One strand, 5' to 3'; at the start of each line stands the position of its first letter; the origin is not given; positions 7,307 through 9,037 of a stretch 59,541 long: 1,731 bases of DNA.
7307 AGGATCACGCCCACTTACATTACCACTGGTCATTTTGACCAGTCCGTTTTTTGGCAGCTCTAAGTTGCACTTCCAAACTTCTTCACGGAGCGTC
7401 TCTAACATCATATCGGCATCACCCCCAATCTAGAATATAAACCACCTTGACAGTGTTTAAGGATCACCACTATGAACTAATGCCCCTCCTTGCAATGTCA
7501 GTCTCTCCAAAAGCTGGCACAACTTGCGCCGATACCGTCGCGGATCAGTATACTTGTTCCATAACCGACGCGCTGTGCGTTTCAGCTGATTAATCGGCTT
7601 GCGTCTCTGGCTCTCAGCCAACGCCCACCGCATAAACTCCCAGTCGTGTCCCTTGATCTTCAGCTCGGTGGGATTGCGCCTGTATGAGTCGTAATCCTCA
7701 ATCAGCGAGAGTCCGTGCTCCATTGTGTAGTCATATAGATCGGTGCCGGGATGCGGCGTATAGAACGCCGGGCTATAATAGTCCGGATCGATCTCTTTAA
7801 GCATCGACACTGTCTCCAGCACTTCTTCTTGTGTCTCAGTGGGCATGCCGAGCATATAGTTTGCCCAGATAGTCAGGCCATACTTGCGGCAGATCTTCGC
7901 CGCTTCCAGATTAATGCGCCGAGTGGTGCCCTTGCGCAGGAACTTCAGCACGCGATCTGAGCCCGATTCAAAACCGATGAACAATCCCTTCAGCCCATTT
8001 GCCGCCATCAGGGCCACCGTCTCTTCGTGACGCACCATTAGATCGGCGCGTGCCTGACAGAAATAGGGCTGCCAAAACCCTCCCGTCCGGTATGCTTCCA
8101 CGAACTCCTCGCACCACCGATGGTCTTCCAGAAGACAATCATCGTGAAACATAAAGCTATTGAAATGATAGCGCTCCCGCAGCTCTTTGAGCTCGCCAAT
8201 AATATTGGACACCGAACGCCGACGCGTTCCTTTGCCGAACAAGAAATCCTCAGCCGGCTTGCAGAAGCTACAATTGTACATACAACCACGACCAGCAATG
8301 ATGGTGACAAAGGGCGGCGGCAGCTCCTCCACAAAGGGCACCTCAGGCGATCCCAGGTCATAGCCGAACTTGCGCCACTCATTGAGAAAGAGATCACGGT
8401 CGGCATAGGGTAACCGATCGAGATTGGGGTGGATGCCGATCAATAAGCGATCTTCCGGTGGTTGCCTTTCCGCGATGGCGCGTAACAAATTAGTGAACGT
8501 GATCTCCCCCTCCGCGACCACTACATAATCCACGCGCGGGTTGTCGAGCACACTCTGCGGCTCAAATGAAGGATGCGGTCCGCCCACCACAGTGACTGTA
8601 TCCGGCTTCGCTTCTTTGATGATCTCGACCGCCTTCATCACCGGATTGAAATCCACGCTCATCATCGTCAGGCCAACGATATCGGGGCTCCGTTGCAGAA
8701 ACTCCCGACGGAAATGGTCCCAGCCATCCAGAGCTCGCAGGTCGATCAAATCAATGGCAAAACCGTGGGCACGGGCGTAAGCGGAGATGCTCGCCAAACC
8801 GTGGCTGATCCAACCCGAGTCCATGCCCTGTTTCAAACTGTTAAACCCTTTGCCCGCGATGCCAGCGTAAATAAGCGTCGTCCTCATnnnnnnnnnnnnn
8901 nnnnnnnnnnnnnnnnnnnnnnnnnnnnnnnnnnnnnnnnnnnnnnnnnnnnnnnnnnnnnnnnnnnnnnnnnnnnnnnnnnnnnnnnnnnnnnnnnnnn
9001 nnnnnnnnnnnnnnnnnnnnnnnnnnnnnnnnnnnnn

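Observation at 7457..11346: Two paralogous B12-binding radical-SAM enzymes translationally coupled to an LprG/LolA-like lipoprotein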

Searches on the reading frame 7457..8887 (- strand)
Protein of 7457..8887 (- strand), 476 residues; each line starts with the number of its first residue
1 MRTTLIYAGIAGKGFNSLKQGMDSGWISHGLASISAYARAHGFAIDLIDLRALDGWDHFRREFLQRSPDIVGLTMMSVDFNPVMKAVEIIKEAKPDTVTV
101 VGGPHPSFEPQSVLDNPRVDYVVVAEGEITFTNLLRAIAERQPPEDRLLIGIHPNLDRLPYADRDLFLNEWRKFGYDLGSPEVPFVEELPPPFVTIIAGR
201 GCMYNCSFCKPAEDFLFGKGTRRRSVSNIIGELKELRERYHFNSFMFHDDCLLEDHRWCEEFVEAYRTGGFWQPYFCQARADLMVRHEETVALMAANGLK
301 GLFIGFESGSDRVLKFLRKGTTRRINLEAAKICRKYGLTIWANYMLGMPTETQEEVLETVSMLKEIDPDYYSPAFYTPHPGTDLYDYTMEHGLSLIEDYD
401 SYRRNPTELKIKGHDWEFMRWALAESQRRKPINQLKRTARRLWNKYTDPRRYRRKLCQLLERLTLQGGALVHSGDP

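Call 7: search_protein_families(library=pfam, proteins=[window:7457-8887:-], max_evalue=0.01)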
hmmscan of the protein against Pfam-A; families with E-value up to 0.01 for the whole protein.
window:7457-8887:- (476 aa): 2 families
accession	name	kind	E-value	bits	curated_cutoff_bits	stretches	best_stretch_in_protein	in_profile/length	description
PF02310.24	B12-binding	-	2.9e-21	76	32.1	1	27-134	13-120/121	B12 binding domain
PF04055.27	Radical_SAM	-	1.4e-18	68.1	29.5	1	196-362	1-165/166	Radical SAM superfamily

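Call 8: search_protein_families(library=ncbifam, proteins=[window:7457-8887:-], max_evalue=0.01)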
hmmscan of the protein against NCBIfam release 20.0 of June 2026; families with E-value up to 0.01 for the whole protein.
window:7457-8887:- (476 aa): 28 families (the best 25 are shown)
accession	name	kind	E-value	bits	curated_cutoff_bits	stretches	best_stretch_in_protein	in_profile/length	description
TIGR03471.1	HpnJ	equivalog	3.2e-40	138.4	577.6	1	77-397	78-396/472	hopanoid biosynthesis associated radical SAM protein HpnJ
TIGR02026.1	BchE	equivalog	7.4e-36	124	481.35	1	26-452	20-447/497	magnesium-protoporphyrin IX monomethyl ester anaerobic oxidative cyclase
TIGR04013.1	B12_SAM_MJ_1487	hypoth_equivalog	8.3e-33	113.8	251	1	66-386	41-355/382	TIGR04013 family B12-binding domain/radical SAM domain-containing protein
NF050148.1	rSAM_ApyD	equivalog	8.5e-32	110.3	750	1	60-402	67-402/645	RiPP biosynthesis radical SAM protein ApyD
TIGR04479.1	bcpD_PhpK_rSAM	subfamily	1.4e-31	109.5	600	1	30-377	74-420/504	PhpK family radical SAM P-methyltransferase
TIGR04014.1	B12_SAM_MJ_0865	equivalog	2.3e-28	99.2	360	2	300-391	270-361/434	methyl-coenzyme M reductase glutamine C-methyltransferase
TIGR04367.1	HpnR_B12_rSAM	equivalog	1.2e-27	96.6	650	1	30-386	24-371/490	hopanoid C-3 methylase HpnR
TIGR04072.2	rSAM_ladder_B12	equivalog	5.5e-26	91.2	360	1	30-367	20-350/443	lipid biosynthesis B12-binding/radical SAM protein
TIGR03975.1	rSAM_ocin_1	subfamily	5.2e-25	88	281.85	1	61-366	122-430/606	RiPP maturation radical SAM C-methyltransferase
TIGR04385.1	B12_rSAM_cofa1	equivalog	7.2e-22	78.2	450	1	30-366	22-364/438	B12 lower ligand biosynthesis radical SAM protein BzaD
NF038361.1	rSAM_Sden_1168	equivalog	4e-20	71.9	575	2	194-392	283-477/560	Sden_1168 family B12-binding radical SAM P-methyltransferase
NF033712.0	B12_rSAM_KedN5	subfamily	8.2e-14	50.7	700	1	63-145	58-141/624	KedN5 family methylcobalamin-dependent radical SAM C-methyltransferase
NF033070.1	rSAM_AprD4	equivalog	9.4e-14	51.1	500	1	195-392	198-394/456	AprD4 family radical SAM diol-dehydratase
NF045585.1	rSAM_slr0320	equivalog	3.3e-12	45.7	775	1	85-406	127-454/511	photosystem II high light acclimation radical SAM protein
TIGR00089.1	TIGR00089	subfamily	5.4e-10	38.6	251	1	301-387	251-339/429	MiaB/RimO family radical SAM methylthiotransferase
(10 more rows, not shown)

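Call 25: find_homologous_proteins(query=window:7457-8887:-)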
Query window:7457-8887:- (476 aa): 1775 proteins with E <= 0.001 among 8000 candidates; the best 120 are listed.
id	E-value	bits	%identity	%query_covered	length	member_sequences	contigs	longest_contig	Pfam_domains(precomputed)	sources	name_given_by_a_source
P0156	0.0e+0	1035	94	97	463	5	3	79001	PF04055.28,PF02310.25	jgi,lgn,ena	-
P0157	4.6e-286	967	88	97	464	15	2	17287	PF04055.28,PF02310.25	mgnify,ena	mgnify:CR=1 FL=1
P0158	5.2e-284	961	87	97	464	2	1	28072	PF04055.28,PF02310.25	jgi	jgi:anaerobic magnesium-protoporphyrin IX monomethyl ester cyclase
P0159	5.4e-281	951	85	97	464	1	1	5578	PF04055.28,PF02310.25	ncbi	-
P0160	8.2e-278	940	85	97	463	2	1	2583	PF04055.28,PF02310.25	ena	-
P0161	1.0e-277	940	85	97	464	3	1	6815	PF04055.28,PF02310.25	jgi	jgi:anaerobic magnesium-protoporphyrin IX monomethyl ester cyclase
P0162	8.5e-277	937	84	97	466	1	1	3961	PF04055.28,PF02310.25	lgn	-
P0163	6.1e-262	888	79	97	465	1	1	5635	PF04055.28,PF02310.25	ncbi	-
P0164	1.3e-260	883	79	97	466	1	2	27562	PF04055.28,PF02310.25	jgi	jgi:anaerobic magnesium-protoporphyrin IX monomethyl ester cyclase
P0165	3.1e-260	882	80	97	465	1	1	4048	PF04055.28,PF02310.25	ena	-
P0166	3.3e-260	882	80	96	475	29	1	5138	PF04055.28,PF02310.25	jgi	jgi:radical SAM superfamily enzyme YgiQ (UPF0313 family)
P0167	1.3e-258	877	80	97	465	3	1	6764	PF04055.28,PF02310.25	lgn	-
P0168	3.0e-251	853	76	97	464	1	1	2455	PF04055.28,PF02310.25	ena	-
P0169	1.6e-243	827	73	98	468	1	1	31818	PF04055.28,PF02310.25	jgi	jgi:anaerobic magnesium-protoporphyrin IX monomethyl ester cyclase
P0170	7.5e-239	812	73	97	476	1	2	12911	PF04055.28,PF02310.25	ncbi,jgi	-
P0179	1.7e-228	777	69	97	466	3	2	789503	PF04055.28,PF02310.25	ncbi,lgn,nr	ncbi:MAG: radical SAM protein [Chloroflexota bacterium]|nr:B12-binding domain-containing radical SAM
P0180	2.2e-227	774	68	97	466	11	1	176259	PF04055.28,PF02310.25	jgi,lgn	jgi:anaerobic magnesium-protoporphyrin IX monomethyl ester cyclase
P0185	7.3e-223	759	70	96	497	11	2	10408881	PF04055.28,PF02310.25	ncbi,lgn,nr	ncbi:MAG: B12-binding domain-containing radical SAM protein [Ardenticatenaceae bacterium]|nr:B12-bin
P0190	4.2e-221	753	66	97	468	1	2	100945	PF04055.28,PF02310.25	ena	-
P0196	3.0e-220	750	67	97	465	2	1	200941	PF04055.28,PF02310.25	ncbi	-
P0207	2.3e-218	744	67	97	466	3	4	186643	PF04055.28,PF02310.25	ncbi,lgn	-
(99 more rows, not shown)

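Call 44: search_solved_structures(query=window:7457-8887:-, max_evalue=0.01)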
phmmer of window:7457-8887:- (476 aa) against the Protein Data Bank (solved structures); distinct sequences matched with E-value up to 0.01: 7.
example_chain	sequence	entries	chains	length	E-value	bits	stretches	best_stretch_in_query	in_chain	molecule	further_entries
9ccb_A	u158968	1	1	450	2.4e-16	62.8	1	98-388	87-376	Radical SAM core domain-containing protein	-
6fd2_B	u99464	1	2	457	1.3e-13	53.8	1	194-392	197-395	Putative apramycin biosynthetic oxidoreductase 4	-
5ul2_A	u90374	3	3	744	1.2e-08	37.4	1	32-243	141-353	OxsB protein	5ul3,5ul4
7kdx_A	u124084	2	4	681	4.5e-07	32.2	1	67-209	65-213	Methyltransferase TokK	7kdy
6wte_A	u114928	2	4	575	1.2e-06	30.8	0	195-367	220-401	B12-binding domain-containing protein | Tryptophan-C2-methyltransferase containing B12-binding domain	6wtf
2qgq_A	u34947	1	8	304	0.0055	18.7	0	192-386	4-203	Protein TM_1862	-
4jc0_A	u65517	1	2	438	0.0078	18.2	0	187-385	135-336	Ribosomal protein S12 methylthiotransferase RimO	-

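Call 69: find_encoding_contigs(protein=P0185, flank=8000, max_places=1)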
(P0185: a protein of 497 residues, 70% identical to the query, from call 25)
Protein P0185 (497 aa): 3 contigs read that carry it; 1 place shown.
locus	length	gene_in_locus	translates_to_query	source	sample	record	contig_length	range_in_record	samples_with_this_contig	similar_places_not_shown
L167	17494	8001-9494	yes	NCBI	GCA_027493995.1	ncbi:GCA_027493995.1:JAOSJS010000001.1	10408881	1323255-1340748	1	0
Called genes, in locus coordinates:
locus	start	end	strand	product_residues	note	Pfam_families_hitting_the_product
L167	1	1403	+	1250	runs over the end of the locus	PF00176:SNF2-rel_dom, PF04851:ResIII, PF00271:Helicase_C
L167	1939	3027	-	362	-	PF00561:Abhydrolase_1 (faint), PF02450:LCAT, PF24096:DUF7379 (weak), PF07819:PGAP1 (weak)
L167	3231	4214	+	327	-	PF04468:PSP1, PF28472:PSP1_3rd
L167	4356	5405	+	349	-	PF04055:Radical_SAM, PF06463:Mob_synth_C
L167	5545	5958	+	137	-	PF01521:Fe-S_biosyn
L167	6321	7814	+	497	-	PF02310:B12-binding, PF04055:Radical_SAM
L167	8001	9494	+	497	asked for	PF02310:B12-binding, PF04055:Radical_SAM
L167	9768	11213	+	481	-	PF02310:B12-binding, PF04055:Radical_SAM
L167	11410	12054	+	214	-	PF13428:TPR_14 (faint), PF13431:TPR_17 (faint), PF07719:TPR_2 (faint), PF13176:TPR_7 (faint), PF13371:TPR_9 (weak), PF00515:TPR_1 (faint), PF13181:TPR_8 (faint), PF23914:TPR_CcmH_CycH (weak), +1 more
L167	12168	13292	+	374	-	PF04055:Radical_SAM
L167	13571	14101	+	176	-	PF00578:AhpC-TSA, PF08534:Redoxin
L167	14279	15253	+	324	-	PF22700:MVD-like_N, PF00288:GHMP_kinases_N, PF18376:MDD_C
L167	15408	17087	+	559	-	PF12797:Fer4_2 (faint), PF12837:Fer4_6 (faint), PF13187:Fer4_9 (faint), PF13247:Fer4_11, PF12838:Fer4_7 (weak), PF00037:Fer4 (weak), PF13237:Fer4_10 (weak), PF03916:NrfD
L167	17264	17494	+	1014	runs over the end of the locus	PF04879:Molybdop_Fe4S4, PF00384:Molybdopterin, PF01568:Molydop_binding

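Call 70: find_encoding_contigs(protein=P0179, flank=8000, max_places=1)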
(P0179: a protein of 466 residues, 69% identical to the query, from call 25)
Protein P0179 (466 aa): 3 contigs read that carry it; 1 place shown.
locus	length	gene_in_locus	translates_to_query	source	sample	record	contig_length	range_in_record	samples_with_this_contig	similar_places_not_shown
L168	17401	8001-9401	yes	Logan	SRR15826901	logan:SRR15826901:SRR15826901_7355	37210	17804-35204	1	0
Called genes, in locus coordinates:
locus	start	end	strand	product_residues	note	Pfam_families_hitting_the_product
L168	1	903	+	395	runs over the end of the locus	PF01820:Dala_Dala_lig_N, PF07478:Dala_Dala_lig_C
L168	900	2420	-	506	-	PF01510:Amidase_2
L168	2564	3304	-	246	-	-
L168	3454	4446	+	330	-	-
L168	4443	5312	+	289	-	-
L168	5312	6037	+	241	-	PF04029:2-ph_phosp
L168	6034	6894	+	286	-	PF19567:CpsB_CapC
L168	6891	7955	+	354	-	PF00483:NTP_transferase, PF12804:NTP_transf_3, PF25087:GMPPB_C (faint)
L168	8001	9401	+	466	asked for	PF02310:B12-binding, PF04055:Radical_SAM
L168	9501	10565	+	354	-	PF01073:3Beta_HSD, PF01370:Epimerase, PF02719:Polysacc_synt_2, PF04321:RmlD_sub_bind, PF07993:NAD_binding_4, PF13460:NAD_binding_10 (weak), PF16363:GDP_Man_Dehyd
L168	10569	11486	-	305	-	-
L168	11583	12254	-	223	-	PF00156:Pribosyltran (weak)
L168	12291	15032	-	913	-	PF13231:PMT_2 (weak)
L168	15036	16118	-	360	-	PF10103:Zincin_2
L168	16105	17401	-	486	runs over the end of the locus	PF02934:GatB_N, PF02637:GatB_Yqey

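Call 71: find_encoding_contigs(protein=P0196, flank=8000, max_places=1)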
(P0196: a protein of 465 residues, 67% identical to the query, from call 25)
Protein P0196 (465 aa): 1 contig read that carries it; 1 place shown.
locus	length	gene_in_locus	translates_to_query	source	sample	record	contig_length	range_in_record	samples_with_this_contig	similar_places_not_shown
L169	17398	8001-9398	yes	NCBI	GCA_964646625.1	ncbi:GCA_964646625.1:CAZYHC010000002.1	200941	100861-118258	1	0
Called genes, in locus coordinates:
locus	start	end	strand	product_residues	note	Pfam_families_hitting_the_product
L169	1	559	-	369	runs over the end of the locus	-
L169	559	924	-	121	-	PF01909:NTP_transf_2, PF18765:Polbeta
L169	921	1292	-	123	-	PF18929:DUF5678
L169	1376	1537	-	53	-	-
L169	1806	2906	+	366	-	PF13439:Glyco_transf_4 (weak), PF00534:Glycos_transf_1, PF13692:Glyco_trans_1_4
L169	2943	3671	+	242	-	PF02706:Wzz (weak)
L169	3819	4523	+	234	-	-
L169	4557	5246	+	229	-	PF25199:nSTAND_NTPase5 (weak), PF00142:Fer4_NifH (weak), PF01656:CbiA, PF10609:ParA, PF13614:AAA_31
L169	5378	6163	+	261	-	PF19567:CpsB_CapC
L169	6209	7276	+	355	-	PF00483:NTP_transferase, PF12804:NTP_transf_3, PF25084:LbH_EIF2B (faint), PF25087:GMPPB_C (faint)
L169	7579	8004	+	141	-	PF12910:PHD_like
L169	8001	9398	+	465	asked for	PF02310:B12-binding, PF04055:Radical_SAM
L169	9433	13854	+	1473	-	PF00072:Response_reg, PF13185:GAF_2, PF01590:GAF, PF13185:GAF_2, PF13492:GAF_3, PF01590:GAF, PF13185:GAF_2, PF13492:GAF_3, +7 more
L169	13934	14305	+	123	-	PF00072:Response_reg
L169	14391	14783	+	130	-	PF13451:zf_Tbcl, PF00313:CSD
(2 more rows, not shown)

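Call 72: find_encoding_contigs(protein=P0180, flank=7000, max_places=1)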
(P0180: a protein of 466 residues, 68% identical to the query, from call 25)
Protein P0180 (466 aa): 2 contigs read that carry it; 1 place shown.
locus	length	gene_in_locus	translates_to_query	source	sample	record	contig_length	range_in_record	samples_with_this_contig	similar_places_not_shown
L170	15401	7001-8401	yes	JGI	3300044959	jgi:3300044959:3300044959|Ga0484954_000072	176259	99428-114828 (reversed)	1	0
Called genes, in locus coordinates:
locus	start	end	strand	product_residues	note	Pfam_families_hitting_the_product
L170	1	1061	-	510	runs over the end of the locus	PF01510:Amidase_2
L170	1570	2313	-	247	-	-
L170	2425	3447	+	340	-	-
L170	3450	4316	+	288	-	-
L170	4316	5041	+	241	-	PF04029:2-ph_phosp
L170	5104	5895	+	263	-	PF19567:CpsB_CapC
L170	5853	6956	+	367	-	PF00483:NTP_transferase, PF12804:NTP_transf_3, PF25084:LbH_EIF2B (faint)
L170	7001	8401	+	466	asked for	PF02310:B12-binding, PF04055:Radical_SAM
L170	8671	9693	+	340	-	PF01073:3Beta_HSD, PF01370:Epimerase, PF02719:Polysacc_synt_2, PF04321:RmlD_sub_bind, PF07993:NAD_binding_4, PF13460:NAD_binding_10 (faint), PF16363:GDP_Man_Dehyd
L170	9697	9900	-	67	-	-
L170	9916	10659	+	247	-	-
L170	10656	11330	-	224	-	PF00156:Pribosyltran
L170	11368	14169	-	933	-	PF13231:PMT_2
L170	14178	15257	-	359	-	PF10103:Zincin_2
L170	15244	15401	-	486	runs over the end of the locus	PF02934:GatB_N, PF02637:GatB_Yqey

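Call 73: find_encoding_contigs(protein=P0207, flank=7000, max_places=1)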
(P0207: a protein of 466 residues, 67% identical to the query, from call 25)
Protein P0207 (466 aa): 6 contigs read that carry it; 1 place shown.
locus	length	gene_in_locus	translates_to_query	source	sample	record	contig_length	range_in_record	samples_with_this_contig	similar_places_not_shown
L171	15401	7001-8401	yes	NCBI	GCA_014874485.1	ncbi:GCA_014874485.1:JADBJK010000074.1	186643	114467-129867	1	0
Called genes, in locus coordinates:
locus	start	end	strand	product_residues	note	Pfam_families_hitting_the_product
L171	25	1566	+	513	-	PF01564:Spermine_synth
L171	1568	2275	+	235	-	PF01138:RNase_PH, PF03725:RNase_PH_C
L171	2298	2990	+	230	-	PF02706:Wzz (weak)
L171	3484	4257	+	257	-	PF02706:Wzz (weak)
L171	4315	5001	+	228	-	PF01656:CbiA (weak), PF10609:ParA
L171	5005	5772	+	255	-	PF19567:CpsB_CapC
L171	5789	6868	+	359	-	PF00483:NTP_transferase, PF12804:NTP_transf_3, PF25087:GMPPB_C (faint), PF25084:LbH_EIF2B (faint)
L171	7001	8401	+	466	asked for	PF02310:B12-binding, PF04055:Radical_SAM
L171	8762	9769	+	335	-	PF01073:3Beta_HSD, PF01370:Epimerase, PF02719:Polysacc_synt_2, PF04321:RmlD_sub_bind, PF07993:NAD_binding_4, PF16363:GDP_Man_Dehyd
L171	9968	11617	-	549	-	PF00082:Peptidase_S8, PF19190:BACON_2 (weak)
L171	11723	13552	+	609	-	PF02730:AFOR_N, PF01314:AFOR_C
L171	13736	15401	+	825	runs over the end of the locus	PF00912:Transgly, PF00905:Transpeptidase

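Call 74: find_encoding_contigs(protein=P0190, flank=7000, max_places=1)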
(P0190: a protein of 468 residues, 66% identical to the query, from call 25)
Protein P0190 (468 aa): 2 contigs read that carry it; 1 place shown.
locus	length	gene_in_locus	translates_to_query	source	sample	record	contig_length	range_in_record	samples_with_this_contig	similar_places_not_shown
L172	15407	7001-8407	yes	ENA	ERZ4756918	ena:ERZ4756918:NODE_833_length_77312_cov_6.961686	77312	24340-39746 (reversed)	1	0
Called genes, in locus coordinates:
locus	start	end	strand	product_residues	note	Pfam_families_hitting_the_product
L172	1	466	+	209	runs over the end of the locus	PF04542:Sigma70_r2, PF08281:Sigma70_r4_2, PF04545:Sigma70_r4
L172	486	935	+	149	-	-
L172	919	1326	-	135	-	PF02629:CoA_binding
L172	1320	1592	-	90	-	PF06971:Put_DNA-bind_N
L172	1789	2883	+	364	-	PF00534:Glycos_transf_1, PF13692:Glyco_trans_1_4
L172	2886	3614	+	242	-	PF02706:Wzz (weak)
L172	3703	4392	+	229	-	PF02706:Wzz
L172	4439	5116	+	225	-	PF01656:CbiA, PF10609:ParA, PF13614:AAA_31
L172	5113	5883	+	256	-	PF19567:CpsB_CapC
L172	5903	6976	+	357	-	PF00483:NTP_transferase, PF12804:NTP_transf_3, PF25084:LbH_EIF2B, PF00132:Hexapep (faint)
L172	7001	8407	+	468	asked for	PF02310:B12-binding, PF04055:Radical_SAM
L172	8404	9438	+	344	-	PF01073:3Beta_HSD, PF01370:Epimerase, PF02719:Polysacc_synt_2, PF04321:RmlD_sub_bind, PF07993:NAD_binding_4, PF13460:NAD_binding_10, PF16363:GDP_Man_Dehyd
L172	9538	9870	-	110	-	-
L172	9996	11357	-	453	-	PF08239:SH3_3, PF26549:Tricorn_N, PF26550:Tricorn_2nd (faint), PF07676:PD40 (weak)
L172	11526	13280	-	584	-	PF13620:CarboxypepD_reg (weak), PF13715:CarbopepD_reg_2 (weak)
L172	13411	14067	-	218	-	PF09335:VTT_dom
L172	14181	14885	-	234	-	PF08378:NERD (weak)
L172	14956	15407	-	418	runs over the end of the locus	PF00109:ketoacyl-synt, PF00108:Thiolase_N, PF02801:Ketoacyl-synt_C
